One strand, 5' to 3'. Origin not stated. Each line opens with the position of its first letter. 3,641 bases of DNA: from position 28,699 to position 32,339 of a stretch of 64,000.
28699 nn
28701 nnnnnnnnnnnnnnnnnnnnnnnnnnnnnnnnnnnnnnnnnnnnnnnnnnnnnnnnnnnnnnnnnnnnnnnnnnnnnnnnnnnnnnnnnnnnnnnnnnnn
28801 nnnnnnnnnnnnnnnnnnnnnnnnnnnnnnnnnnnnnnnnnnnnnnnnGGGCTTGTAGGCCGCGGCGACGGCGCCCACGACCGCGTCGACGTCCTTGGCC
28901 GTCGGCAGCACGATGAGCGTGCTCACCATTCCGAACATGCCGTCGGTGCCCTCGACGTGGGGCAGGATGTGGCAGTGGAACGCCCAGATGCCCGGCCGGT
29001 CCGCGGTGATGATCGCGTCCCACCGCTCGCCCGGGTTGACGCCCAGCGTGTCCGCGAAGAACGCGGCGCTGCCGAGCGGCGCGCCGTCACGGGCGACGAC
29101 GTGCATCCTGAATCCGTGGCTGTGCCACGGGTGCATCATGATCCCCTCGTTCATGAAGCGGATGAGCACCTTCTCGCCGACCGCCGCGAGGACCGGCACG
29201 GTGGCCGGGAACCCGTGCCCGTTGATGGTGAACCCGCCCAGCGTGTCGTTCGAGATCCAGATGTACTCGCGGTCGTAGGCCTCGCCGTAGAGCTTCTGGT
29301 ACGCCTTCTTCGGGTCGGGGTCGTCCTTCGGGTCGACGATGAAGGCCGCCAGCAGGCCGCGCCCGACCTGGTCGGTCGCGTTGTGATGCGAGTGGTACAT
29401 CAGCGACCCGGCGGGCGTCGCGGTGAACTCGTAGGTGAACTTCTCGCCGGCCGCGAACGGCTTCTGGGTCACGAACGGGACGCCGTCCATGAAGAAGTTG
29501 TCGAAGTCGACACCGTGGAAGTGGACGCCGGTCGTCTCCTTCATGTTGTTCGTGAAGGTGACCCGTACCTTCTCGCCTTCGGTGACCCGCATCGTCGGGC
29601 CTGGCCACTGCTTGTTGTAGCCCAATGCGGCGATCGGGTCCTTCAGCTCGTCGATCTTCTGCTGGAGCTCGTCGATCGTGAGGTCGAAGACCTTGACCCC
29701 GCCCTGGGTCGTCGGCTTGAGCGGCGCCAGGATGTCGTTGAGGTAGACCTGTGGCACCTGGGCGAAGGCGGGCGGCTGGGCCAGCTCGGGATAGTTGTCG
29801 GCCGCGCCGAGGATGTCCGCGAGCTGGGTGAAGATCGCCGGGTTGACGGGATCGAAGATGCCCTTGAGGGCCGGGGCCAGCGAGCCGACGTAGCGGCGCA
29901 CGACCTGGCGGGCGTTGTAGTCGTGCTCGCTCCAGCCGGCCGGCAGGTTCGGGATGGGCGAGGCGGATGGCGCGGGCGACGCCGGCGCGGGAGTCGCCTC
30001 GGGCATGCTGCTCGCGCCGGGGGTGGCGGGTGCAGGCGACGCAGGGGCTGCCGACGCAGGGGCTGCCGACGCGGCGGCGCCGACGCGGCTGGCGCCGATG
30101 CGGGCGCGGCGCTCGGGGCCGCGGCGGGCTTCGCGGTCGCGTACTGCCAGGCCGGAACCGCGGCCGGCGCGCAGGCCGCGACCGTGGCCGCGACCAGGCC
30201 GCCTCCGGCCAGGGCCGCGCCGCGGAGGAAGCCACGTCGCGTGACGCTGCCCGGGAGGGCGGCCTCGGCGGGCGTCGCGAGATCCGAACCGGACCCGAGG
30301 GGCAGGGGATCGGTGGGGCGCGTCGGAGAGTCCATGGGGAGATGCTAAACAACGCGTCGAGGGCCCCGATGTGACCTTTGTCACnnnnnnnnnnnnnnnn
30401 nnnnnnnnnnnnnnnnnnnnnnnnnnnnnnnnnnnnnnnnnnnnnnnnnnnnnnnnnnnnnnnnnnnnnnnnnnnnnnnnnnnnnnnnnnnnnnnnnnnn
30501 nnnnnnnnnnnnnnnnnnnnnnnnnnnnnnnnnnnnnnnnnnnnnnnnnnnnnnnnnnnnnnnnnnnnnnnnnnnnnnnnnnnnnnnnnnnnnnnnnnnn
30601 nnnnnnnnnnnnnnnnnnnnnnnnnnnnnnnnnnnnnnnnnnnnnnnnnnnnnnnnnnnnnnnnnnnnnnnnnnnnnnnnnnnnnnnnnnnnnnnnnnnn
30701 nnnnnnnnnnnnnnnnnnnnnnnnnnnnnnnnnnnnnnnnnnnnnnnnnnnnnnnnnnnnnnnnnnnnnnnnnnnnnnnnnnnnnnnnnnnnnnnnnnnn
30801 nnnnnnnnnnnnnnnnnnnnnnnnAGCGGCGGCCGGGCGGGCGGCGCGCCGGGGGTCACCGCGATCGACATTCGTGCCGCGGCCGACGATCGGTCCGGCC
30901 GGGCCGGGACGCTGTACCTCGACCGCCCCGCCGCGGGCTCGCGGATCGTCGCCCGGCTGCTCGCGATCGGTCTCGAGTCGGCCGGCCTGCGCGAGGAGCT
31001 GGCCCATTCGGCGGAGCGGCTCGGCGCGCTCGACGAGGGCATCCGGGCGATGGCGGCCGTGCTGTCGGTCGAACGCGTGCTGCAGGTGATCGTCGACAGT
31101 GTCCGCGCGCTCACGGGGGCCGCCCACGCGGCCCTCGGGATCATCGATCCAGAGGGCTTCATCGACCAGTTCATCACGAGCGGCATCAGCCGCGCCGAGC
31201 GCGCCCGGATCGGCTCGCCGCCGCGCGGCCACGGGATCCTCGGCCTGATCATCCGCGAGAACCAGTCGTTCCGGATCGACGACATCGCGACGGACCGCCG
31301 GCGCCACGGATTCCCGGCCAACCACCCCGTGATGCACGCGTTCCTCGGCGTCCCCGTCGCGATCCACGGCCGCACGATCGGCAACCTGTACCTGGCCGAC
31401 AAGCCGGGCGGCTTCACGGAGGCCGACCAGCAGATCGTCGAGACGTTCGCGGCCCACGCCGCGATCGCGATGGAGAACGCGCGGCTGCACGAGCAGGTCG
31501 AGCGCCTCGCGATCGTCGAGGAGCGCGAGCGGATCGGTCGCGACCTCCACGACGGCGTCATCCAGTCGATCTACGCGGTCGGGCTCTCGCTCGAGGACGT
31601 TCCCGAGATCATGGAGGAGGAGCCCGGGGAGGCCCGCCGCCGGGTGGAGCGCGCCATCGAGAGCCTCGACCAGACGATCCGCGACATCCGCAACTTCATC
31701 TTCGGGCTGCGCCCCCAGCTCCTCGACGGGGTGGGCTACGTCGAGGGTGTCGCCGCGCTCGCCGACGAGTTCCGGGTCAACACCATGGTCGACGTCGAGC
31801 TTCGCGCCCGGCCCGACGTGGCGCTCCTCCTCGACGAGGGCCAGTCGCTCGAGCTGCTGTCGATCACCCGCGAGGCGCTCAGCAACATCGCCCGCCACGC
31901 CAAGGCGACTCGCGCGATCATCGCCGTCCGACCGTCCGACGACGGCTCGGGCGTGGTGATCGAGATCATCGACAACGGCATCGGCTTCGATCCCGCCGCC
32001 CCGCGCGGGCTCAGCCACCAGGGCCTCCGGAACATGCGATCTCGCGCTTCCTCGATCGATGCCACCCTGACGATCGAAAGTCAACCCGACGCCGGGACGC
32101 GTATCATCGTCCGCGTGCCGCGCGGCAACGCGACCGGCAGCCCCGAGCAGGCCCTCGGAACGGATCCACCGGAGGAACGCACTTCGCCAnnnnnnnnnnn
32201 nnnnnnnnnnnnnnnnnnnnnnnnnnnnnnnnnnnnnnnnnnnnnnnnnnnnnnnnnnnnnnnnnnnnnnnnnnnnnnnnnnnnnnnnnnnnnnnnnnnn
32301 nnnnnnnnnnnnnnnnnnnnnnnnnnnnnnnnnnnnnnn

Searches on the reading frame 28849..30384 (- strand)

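Call 7: search_protein_families(library=pfam, proteins=[window:28849-30384:-], max_evalue=0.0001)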
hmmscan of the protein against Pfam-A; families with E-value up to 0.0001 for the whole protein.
window:28849-30384:- (512 aa): 3 families
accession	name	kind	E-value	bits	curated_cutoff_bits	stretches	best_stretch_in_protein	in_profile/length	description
PF07732.21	Cu-oxidase_3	-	7e-34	116.9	21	1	252-354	16-118/119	Multicopper oxidase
PF07731.20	Cu-oxidase_2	-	3.7e-25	88.7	20.4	2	386-478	23-124/137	Multicopper oxidase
PF00394.28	Cu-oxidase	-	7e-06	26.7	21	1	384-472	38-134/157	Multicopper oxidase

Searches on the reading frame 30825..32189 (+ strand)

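Call 7: search_protein_families(library=pfam, proteins=[window:30825-32189:+], max_evalue=0.0001)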
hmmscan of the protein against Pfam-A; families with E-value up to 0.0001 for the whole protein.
window:30825-32189:+ (455 aa): 5 families
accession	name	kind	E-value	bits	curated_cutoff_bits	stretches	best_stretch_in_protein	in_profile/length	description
PF13185.12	GAF_2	-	1.5e-24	87.2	28.6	1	80-217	2-136/136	GAF domain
PF01590.32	GAF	-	1.3e-19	71.4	22.4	1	82-216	2-133/133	GAF domain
PF07730.19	HisKA_3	-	8.8e-14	52.3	24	1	233-299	1-67/68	Histidine kinase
PF02518.31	HATPase_c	-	5.9e-11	43.2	26.4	1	341-433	3-109/111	Histidine kinase-, DNA gyrase B-, and HSP90-like ATPase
PF13492.12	GAF_3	-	3.3e-05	24.7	27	0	170-218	80-129/129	GAF domain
